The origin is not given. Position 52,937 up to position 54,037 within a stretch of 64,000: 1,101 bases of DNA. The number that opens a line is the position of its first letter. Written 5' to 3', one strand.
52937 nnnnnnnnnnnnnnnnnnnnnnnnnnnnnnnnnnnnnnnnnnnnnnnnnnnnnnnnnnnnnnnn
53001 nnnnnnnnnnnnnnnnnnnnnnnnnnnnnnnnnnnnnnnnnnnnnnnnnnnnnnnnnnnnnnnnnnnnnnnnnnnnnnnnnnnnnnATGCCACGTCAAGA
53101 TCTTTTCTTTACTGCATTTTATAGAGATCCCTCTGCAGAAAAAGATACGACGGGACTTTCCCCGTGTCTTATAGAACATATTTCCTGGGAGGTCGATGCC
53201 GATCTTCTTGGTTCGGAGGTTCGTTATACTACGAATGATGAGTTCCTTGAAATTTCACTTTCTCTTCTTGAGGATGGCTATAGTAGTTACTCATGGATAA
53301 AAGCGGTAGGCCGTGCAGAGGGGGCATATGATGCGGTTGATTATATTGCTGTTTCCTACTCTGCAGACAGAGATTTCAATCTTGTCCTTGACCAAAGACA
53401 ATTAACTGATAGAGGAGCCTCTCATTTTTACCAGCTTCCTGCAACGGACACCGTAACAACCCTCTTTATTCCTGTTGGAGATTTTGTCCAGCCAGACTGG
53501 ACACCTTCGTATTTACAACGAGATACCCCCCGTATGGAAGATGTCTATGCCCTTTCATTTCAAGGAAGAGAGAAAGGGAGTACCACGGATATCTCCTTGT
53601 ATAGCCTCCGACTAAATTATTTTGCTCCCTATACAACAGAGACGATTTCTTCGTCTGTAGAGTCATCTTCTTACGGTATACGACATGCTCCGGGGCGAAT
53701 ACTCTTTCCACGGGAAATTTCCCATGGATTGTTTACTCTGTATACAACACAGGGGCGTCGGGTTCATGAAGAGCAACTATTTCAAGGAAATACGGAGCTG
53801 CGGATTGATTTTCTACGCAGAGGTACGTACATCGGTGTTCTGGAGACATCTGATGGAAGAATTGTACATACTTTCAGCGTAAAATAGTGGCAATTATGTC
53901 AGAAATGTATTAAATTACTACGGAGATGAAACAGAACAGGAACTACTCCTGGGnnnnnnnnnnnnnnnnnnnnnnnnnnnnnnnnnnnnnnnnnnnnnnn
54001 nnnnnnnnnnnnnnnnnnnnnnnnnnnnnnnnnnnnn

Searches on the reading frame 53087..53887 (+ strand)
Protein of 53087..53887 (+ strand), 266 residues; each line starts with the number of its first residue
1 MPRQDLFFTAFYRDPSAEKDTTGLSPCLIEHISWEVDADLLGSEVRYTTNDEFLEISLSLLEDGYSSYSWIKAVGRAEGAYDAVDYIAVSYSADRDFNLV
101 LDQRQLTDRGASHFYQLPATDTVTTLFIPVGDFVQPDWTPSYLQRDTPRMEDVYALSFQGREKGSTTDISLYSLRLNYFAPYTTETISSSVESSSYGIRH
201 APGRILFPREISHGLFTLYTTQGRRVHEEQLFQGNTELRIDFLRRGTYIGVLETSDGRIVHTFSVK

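Call 9: search_protein_families(library=pfam, proteins=[window:53087-53887:+], max_evalue=0.001)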
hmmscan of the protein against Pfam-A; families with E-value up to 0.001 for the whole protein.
window:53087-53887:+ (266 aa): 0 families

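Call 11: search_protein_families(library=pfam, proteins=[window:53087-53887:+], max_evalue=0.01)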
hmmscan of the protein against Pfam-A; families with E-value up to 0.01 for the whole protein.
window:53087-53887:+ (266 aa): 0 families

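Call 23: search_protein_families(library=ncbifam, proteins=[window:53087-53887:+], max_evalue=1)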
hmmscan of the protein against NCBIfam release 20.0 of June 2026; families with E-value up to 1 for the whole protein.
window:53087-53887:+ (266 aa): 1 family
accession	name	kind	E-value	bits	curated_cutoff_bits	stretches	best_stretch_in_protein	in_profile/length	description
TIGR04183.1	Por_Secre_tail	domain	0.0022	17.9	23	1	216-266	23-72/72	T9SS type A sorting domain-containing protein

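Call 83: find_homologous_proteins(query=window:53087-53884:+, max_evalue=0.001)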
Query window:53087-53884:+: 580 candidates shared short words with the query, none scored E <= 0.001.

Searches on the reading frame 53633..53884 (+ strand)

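Call 30: search_protein_families(library=pfam, proteins=[window:53633-53884:+], max_evalue=10)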
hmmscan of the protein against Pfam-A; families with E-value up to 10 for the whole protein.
seq(84 aa): 2 families
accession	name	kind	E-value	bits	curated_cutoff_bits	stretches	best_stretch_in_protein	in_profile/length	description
PF24000.1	DUF7316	-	0.082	14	27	1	9-60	8-58/78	Family of unknown function (DUF7316)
PF18962.6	Por_Secre_tail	-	0.12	13.1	27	1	34-80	24-72/75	Secretion system C-terminal sorting domain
